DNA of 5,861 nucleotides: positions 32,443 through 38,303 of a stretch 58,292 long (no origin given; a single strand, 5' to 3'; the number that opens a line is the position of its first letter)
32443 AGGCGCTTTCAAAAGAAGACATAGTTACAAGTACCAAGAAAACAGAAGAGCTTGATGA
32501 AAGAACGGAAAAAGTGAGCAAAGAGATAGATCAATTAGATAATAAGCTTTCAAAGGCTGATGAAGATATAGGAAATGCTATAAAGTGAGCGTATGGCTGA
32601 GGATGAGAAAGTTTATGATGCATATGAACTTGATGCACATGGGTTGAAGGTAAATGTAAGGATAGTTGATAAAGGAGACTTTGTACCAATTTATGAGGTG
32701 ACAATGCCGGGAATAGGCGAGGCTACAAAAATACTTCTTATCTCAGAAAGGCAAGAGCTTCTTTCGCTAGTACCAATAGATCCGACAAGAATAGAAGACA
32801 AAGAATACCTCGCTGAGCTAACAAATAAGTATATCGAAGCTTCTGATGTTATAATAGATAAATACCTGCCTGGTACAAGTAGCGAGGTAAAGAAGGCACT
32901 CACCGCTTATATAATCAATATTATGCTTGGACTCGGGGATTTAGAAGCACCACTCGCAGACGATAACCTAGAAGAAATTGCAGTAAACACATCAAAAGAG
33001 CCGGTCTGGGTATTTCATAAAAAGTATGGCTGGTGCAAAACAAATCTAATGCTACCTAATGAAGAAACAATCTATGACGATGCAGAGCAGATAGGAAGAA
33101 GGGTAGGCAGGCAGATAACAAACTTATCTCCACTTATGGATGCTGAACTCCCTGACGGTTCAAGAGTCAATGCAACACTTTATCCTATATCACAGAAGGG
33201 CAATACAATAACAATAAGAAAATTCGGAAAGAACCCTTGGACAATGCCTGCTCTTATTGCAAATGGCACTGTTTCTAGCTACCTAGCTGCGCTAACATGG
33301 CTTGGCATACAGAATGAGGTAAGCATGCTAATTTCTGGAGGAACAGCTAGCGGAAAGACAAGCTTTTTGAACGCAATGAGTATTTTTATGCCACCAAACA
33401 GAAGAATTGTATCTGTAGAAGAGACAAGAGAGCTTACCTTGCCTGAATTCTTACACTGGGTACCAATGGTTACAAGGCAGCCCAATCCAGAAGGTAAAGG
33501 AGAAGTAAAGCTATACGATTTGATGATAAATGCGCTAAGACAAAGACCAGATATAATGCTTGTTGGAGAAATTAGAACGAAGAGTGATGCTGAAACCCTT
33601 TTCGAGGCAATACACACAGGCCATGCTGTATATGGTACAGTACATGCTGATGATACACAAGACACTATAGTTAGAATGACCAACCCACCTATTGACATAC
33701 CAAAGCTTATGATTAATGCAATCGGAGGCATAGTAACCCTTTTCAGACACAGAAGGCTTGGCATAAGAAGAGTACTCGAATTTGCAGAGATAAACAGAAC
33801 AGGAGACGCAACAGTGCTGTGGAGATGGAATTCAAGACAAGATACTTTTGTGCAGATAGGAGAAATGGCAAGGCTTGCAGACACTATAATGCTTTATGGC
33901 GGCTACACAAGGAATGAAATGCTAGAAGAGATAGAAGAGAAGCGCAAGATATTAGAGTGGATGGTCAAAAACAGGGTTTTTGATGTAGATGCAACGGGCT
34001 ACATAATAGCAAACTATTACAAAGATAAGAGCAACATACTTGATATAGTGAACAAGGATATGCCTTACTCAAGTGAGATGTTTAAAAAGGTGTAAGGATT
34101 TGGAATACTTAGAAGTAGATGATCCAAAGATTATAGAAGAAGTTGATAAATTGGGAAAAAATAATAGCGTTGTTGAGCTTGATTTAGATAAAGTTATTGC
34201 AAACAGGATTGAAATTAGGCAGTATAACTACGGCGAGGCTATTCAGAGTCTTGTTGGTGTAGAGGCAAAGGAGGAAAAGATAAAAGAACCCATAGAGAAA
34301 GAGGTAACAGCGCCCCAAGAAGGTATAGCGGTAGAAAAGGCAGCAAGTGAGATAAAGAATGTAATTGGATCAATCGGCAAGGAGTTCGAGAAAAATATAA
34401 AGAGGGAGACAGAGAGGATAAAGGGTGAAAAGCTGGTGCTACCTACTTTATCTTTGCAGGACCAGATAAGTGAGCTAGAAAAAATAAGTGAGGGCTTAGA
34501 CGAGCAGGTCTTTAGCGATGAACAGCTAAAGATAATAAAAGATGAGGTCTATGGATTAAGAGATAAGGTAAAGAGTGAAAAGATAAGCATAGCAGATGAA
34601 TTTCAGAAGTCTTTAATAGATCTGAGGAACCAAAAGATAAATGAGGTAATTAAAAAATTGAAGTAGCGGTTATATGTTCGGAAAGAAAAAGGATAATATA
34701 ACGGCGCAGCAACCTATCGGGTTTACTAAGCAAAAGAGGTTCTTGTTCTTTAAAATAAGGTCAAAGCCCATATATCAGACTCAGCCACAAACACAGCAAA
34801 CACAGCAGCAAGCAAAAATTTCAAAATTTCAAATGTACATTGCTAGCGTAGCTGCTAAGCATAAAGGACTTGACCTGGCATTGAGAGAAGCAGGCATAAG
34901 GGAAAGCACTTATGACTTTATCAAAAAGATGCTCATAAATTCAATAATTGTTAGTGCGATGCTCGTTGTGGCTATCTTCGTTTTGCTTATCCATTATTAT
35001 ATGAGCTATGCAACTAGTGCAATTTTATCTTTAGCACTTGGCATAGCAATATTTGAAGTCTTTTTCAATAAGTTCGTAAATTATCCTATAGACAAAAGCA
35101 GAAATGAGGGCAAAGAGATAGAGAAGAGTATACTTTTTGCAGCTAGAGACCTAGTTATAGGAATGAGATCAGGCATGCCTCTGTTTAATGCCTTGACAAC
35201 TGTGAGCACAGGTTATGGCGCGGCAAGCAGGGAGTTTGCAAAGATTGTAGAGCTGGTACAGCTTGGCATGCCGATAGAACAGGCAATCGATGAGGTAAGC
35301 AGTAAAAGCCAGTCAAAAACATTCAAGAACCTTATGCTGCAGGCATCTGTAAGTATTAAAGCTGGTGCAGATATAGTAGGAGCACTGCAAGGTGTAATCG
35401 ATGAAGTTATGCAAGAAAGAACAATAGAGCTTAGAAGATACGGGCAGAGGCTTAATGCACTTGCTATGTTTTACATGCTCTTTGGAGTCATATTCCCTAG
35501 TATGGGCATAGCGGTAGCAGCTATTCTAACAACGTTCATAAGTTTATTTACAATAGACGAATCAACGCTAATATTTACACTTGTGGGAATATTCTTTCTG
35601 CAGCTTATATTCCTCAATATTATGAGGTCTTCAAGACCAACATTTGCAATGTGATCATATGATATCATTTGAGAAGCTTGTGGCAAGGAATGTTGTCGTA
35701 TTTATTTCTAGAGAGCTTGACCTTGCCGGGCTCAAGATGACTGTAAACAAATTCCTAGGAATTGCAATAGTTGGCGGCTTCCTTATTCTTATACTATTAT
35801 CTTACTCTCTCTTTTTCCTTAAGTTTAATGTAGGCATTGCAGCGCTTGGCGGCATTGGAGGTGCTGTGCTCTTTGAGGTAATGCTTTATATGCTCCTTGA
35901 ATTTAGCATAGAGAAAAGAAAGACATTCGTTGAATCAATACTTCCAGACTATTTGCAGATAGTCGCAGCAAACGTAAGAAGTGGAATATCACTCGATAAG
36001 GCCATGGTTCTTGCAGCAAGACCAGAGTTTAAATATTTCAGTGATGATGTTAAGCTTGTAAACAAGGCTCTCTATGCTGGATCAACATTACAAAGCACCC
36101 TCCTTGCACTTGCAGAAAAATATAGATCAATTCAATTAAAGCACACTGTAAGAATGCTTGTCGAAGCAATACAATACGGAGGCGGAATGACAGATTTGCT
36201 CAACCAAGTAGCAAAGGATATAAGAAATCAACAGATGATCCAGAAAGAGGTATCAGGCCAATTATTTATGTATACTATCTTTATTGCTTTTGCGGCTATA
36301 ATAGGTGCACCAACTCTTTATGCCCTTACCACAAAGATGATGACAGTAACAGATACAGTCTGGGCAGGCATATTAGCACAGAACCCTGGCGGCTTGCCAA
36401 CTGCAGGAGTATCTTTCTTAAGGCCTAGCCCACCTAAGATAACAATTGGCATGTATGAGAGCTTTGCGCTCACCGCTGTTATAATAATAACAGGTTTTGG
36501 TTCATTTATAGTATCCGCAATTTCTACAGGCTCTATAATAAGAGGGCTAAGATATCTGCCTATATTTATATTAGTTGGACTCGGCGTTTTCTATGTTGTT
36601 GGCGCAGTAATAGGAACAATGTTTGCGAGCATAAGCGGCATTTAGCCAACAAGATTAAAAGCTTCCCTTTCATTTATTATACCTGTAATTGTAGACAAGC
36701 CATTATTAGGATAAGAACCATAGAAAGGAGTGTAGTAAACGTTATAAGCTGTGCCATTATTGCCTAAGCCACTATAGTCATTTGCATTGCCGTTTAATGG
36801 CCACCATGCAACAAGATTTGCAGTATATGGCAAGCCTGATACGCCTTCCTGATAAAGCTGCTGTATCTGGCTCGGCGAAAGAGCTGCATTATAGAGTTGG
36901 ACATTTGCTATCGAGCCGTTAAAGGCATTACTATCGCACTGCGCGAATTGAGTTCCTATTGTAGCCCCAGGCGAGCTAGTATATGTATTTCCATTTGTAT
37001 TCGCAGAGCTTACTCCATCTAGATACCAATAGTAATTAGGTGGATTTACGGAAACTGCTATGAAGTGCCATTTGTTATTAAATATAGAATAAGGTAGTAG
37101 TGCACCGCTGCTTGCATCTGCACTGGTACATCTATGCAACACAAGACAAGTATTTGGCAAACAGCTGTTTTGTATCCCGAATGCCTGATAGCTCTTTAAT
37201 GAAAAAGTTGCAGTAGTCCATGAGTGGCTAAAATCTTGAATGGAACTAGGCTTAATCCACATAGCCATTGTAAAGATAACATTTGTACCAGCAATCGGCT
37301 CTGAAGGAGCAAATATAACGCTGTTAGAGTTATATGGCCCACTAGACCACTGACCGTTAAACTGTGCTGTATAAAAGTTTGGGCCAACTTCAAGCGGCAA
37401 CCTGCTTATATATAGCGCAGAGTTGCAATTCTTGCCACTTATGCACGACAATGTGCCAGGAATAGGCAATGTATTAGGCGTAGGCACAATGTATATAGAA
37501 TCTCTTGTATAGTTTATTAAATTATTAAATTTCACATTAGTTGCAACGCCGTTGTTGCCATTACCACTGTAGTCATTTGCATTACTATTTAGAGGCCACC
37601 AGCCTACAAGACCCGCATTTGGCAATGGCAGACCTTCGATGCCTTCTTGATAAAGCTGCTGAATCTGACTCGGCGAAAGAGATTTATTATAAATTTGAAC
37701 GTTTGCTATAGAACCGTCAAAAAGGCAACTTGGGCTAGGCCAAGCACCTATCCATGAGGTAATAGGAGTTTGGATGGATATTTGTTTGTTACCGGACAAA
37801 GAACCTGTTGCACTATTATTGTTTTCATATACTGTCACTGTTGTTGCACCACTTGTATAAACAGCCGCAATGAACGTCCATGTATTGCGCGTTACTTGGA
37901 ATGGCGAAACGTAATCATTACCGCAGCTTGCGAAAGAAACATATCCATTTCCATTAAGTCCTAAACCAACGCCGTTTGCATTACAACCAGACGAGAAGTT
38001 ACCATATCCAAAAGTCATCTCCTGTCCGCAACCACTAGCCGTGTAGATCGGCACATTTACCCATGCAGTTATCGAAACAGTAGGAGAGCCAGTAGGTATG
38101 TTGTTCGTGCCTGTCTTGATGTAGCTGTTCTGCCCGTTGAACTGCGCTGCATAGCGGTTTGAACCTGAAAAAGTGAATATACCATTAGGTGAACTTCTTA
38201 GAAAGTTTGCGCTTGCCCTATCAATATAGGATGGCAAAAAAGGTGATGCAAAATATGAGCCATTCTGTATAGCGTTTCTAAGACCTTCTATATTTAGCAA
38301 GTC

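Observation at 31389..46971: Convergent type IV pilus locus whose pilins are giant LamG/beta-propeller adhesins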

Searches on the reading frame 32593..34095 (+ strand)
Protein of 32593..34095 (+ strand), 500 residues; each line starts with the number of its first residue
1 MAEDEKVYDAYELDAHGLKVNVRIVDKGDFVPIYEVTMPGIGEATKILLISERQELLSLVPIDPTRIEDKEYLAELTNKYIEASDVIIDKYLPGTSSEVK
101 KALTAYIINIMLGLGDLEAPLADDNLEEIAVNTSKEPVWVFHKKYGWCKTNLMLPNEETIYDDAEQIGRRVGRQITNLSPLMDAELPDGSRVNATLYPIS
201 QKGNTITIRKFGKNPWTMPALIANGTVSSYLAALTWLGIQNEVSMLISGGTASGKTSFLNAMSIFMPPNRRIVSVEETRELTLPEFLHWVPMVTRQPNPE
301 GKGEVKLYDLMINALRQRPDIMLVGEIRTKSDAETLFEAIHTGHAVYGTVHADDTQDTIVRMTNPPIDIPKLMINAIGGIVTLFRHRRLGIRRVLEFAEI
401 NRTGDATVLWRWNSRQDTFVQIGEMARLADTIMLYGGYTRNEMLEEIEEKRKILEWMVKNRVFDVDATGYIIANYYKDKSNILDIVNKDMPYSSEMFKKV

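Call 4: search_protein_families(library=pfam, max_evalue=0.01, proteins=[window:32593-34095:+])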
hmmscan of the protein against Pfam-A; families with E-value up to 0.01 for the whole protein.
window:32593-34095:+ (500 aa): 3 families
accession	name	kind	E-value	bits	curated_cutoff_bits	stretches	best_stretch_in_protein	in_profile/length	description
PF00437.27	T2SSE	-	5.4e-33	114.6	24.9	1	174-364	65-257/370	Type II/IV secretion system protein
PF14718.12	SLT_L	-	0.0021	18.6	25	1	390-430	7-47/68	Soluble lytic murein transglycosylase L domain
PF13555.12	AAA_29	-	0.0034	17.6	27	1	244-271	24-51/61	P-loop containing region of AAA domain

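Call 5: search_protein_families(library=ncbifam, max_evalue=0.01, proteins=[window:32593-34095:+])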
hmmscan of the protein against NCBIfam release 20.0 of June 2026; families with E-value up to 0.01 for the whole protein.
window:32593-34095:+ (500 aa): 20 families
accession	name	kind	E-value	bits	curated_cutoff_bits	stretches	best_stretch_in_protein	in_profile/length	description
NF058587.1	archaellum_moto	equivalog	9.1e-76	255.7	550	1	102-478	135-520/527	archaellum flagellar ATPase motor FlaI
TIGR03819.1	heli_sec_ATPase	hypoth_equivalog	7.6e-51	173.3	373.15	1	105-362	43-297/340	TadA family conjugal transfer-associated ATPase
NF053672.1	bindosome_BasE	exception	1e-41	143.3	1000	1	5-477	38-509/512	bindosome assembly system ATPase subunit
TIGR02788.1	VirB11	equivalog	3.4e-34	118.3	249.95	2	238-363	140-263/308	P-type DNA transfer ATPase VirB11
NF010475.0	PRK13900.1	equivalog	7.7e-27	94.2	389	2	238-360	156-277/333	type IV secretion system ATPase VirB11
TIGR02782.1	TrbB_P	equivalog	7.6e-24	84.5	304.55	1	117-401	14-294/303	P-type conjugative transfer ATPase TrbB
NF010469.0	PRK13894.1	subfamily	1.3e-20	74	508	1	121-385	31-294/320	conjugal transfer ATPase TrbB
NF041000.1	ATPase_ComGA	equivalog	1.5e-18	66.8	300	1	245-368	131-248/267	competence type IV pilus ATPase ComGA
NF010425.0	PRK13851.1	equivalog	3e-17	62.5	461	2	224-354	148-272/344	type IV secretion system protein VirB11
NF007755.0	PRK10436.1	equivalog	2.8e-16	59.2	617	1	239-377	216-345/465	type II secretion system protein GspE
TIGR02538.1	type_IV_pilB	equivalog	2e-15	56.4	675.65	1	245-376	319-441/564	type IV-A pilus assembly ATPase PilB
NF010407.0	PRK13833.1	subfamily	2.5e-15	56.7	499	1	175-381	77-279/323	conjugal transfer protein TrbB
TIGR01420.1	pilT_fam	subfamily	1.6e-14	53.9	319.1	1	245-363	125-240/343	PilT/PilU family type 4a pilus ATPase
TIGR02533.1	type_II_gspE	equivalog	5.2e-12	45.2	630.25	1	223-381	224-374/486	type II secretion system ATPase GspE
NF053534.1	T4PilAsmATPsTfpB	equivalog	3.8e-11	42.1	850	1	244-380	338-466/584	type IV pilus assembly ATPase TfpB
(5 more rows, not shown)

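Call 9: find_encoding_contigs(protein=window:32593-34095:+, flank=10000, max_places=6)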
Protein window:32593-34095:+ (500 aa): 7 contigs read that carry it; 6 places shown.
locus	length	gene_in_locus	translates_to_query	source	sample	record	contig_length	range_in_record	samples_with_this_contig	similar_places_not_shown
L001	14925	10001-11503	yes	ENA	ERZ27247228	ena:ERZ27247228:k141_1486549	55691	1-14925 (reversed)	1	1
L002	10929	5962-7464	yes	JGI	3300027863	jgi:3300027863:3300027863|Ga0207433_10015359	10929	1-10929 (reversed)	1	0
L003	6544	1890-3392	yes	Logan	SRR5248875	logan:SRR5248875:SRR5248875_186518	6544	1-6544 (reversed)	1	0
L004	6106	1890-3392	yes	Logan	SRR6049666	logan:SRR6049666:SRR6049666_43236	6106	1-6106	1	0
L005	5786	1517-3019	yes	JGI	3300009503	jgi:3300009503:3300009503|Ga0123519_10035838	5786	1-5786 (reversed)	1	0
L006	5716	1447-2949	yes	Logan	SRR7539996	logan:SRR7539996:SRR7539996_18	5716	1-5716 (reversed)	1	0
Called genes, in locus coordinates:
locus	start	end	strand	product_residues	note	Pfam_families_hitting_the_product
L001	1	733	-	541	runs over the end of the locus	PF02518:HATPase_c, PF13589:HATPase_c_3 (weak), PF09239:Topo-VIb_trans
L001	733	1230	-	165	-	PF21800:KH_KRR1_2nd (weak), PF22891:KH_PNO1_2nd, PF00013:KH_1 (weak)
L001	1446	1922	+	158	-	-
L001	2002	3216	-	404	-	PF00009:GTP_EFTU, PF03144:GTP_EFTU_D2, PF09173:eIF2_C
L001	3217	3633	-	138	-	PF01092:Ribosomal_S6e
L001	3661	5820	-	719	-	PF02359:CDC48_N, PF02933:CDC48_2, PF00004:AAA, PF05496:RuvB_N, PF13191:AAA_16 (weak), PF17862:AAA_lid_3, PF00004:AAA, PF17862:AAA_lid_3, +27 more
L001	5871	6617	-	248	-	PF02163:Peptidase_M50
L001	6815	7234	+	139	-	PF02254:TrkA_N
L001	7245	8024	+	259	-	PF02254:TrkA_N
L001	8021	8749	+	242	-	PF02254:TrkA_N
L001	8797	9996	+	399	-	-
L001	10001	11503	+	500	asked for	PF00437:T2SSE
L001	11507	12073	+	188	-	-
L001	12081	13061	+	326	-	PF00482:T2SSF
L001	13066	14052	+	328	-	PF00482:T2SSF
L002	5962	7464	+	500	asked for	PF00437:T2SSE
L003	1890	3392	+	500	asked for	PF00437:T2SSE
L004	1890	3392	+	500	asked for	PF00437:T2SSE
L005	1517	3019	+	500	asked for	PF00437:T2SSE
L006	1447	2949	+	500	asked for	PF00437:T2SSE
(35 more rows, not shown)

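Call 38: search_solved_structures(query=window:32593-34095:+, max_evalue=0.00001)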
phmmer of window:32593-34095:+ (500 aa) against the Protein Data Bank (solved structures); distinct sequences matched with E-value up to 0.00001: 33.
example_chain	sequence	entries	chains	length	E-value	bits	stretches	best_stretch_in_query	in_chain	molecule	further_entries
2oap_1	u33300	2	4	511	1.2e-67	232.1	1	30-478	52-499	Type II secretion system protein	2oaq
4ii7_A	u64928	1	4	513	5.9e-60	206.6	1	85-472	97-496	FlaI ATPase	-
4ihq_A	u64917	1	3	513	4e-59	203.9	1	85-472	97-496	FlaI ATPase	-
8rkd_E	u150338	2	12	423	5.8e-46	160.5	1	100-405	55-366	Pilus assembly ATPase CpaF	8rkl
8rjf_A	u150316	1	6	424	5.9e-46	160.5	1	100-405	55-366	Pilus assembly ATPase CpaF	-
9e24_A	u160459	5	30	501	9.7e-46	159.8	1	100-405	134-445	CpaF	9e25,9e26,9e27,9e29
6bge_A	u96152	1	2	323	1.2e-14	57.2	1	174-365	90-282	VirB11-like protein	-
1g6o_A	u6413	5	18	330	1.3e-14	57.1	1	174-365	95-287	CAG-ALPHA | virB11 homolog | Cag-alfa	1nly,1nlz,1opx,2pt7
2eyu_A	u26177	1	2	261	2.1e-11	46.5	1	245-399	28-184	twitching motility protein PilT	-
2gsz_A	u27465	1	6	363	5.4e-11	45.2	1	245-397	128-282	twitching motility protein PilT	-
2ewv_A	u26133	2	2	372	5.7e-11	45.1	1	245-397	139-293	twitching motility protein PilT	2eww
2gza_A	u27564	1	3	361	8.4e-10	41.2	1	196-359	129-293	Type IV secretion system protein VirB11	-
5it5_F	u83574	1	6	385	4.4e-09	38.9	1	245-409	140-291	ATP binding motif-containing protein PilF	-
5oiu_A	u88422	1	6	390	4.6e-09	38.8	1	245-409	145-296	Type IV pilus assembly protein PilF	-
6ejf_A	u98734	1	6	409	5.1e-09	38.7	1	245-409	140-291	Type IV pilus assembly protein PilF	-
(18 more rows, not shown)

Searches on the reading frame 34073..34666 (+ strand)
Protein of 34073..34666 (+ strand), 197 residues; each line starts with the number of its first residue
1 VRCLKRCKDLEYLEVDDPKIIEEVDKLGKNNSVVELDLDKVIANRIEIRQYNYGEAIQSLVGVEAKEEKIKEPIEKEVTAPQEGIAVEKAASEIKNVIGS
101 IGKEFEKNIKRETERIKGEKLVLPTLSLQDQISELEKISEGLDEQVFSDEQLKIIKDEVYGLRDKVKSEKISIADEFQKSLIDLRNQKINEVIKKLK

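Call 4: search_protein_families(library=pfam, max_evalue=0.01, proteins=[window:34073-34666:+])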
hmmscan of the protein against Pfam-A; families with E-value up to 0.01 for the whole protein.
window:34073-34666:+ (197 aa): 0 families

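Call 5: search_protein_families(library=ncbifam, max_evalue=0.01, proteins=[window:34073-34666:+])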
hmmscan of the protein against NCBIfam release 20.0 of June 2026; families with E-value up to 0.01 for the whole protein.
window:34073-34666:+ (197 aa): 0 families

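Call 13: search_protein_families(library=pfam, max_evalue=10, proteins=[window:34073-34666:+])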
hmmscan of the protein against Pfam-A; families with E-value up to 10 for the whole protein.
window:34073-34666:+ (197 aa): 0 families

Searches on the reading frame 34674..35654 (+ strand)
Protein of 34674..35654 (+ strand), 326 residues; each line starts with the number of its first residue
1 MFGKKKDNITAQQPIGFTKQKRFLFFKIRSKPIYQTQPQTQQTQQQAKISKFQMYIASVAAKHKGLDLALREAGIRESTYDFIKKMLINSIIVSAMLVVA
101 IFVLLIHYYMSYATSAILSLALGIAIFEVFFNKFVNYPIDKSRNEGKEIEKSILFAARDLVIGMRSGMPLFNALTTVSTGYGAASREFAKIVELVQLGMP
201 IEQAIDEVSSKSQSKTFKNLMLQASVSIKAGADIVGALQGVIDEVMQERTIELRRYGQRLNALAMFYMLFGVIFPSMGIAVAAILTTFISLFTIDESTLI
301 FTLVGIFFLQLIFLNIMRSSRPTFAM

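Call 4: search_protein_families(library=pfam, max_evalue=0.01, proteins=[window:34674-35654:+])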
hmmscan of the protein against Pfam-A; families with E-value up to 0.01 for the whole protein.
window:34674-35654:+ (326 aa): 2 families
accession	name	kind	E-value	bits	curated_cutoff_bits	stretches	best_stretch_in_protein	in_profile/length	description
PF00482.28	T2SSF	-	1e-15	58.2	25.2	1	157-281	2-124/125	Type II secretion system (T2SS), protein F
PF10710.14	DUF2512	-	0.0078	16.3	26.5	1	92-152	67-126/136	Protein of unknown function (DUF2512)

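Call 5: search_protein_families(library=ncbifam, max_evalue=0.01, proteins=[window:34674-35654:+])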
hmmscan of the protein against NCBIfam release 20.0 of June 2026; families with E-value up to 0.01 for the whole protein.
window:34674-35654:+ (326 aa): 1 family
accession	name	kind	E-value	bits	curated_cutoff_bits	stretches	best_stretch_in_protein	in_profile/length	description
NF045865.1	glide_MMOB4860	equivalog_domain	0.00068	20.1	55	1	28-89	85-146/150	MMOB4860 family gliding motility internal complex protein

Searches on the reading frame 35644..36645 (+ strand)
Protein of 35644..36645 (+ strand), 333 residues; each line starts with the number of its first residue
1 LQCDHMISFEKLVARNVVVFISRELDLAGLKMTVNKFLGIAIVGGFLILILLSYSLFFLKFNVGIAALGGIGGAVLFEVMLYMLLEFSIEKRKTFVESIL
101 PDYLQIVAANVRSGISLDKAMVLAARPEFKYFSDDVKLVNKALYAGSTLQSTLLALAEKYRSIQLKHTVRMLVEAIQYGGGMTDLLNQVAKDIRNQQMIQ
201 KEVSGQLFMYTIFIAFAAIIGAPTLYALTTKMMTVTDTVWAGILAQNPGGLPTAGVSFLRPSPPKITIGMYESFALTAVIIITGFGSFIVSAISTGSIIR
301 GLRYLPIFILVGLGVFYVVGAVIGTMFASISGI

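Call 4: search_protein_families(library=pfam, max_evalue=0.01, proteins=[window:35644-36645:+])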
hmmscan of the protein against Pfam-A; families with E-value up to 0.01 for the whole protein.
window:35644-36645:+ (333 aa): 1 family
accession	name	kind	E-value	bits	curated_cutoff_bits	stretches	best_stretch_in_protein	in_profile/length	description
PF00482.28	T2SSF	-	1.1e-15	58.1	25.2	1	104-228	2-123/125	Type II secretion system (T2SS), protein F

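Call 5: search_protein_families(library=ncbifam, max_evalue=0.01, proteins=[window:35644-36645:+])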
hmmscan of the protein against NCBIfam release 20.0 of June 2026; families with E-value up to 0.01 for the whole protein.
window:35644-36645:+ (333 aa): 1 family
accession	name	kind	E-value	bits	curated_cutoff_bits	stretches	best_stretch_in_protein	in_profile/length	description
TIGR02120.1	GspF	equivalog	0.006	15.9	424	1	108-219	73-179/401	type II secretion system inner membrane protein GspF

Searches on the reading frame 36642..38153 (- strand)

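Call 72: search_protein_families(library=pfam, max_evalue=1, proteins=[window:36642-38153:-])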
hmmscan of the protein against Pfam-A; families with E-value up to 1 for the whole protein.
window:36642-38153:- (503 aa): 6 families
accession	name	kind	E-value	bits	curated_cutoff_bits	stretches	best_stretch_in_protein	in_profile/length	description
PF13385.13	Laminin_G_3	-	1.7e-30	106.6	27.6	2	6-165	1-151/151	Concanavalin A-like lectin/glucanases superfamily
PF00354.24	Pentaxin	-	3.1e-07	30.7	25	2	400-460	135-189/194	Pentaxin family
PF02973.23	Sialidase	-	9.3e-05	22.5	26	2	407-433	158-184/189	Sialidase, N-terminal domain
PF23810.1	DUF7182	-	0.0031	17.9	27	0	152-177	10-35/62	Family of unknown function (DUF7182)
PF23814.1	DUF7185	-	0.0056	17.1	27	0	416-449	50-83/86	Family of unknown function (DUF7185)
PF11554.13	DUF3232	-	0.18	12.3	27.4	0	145-179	91-125/152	Protein of unknown function (DUF3232)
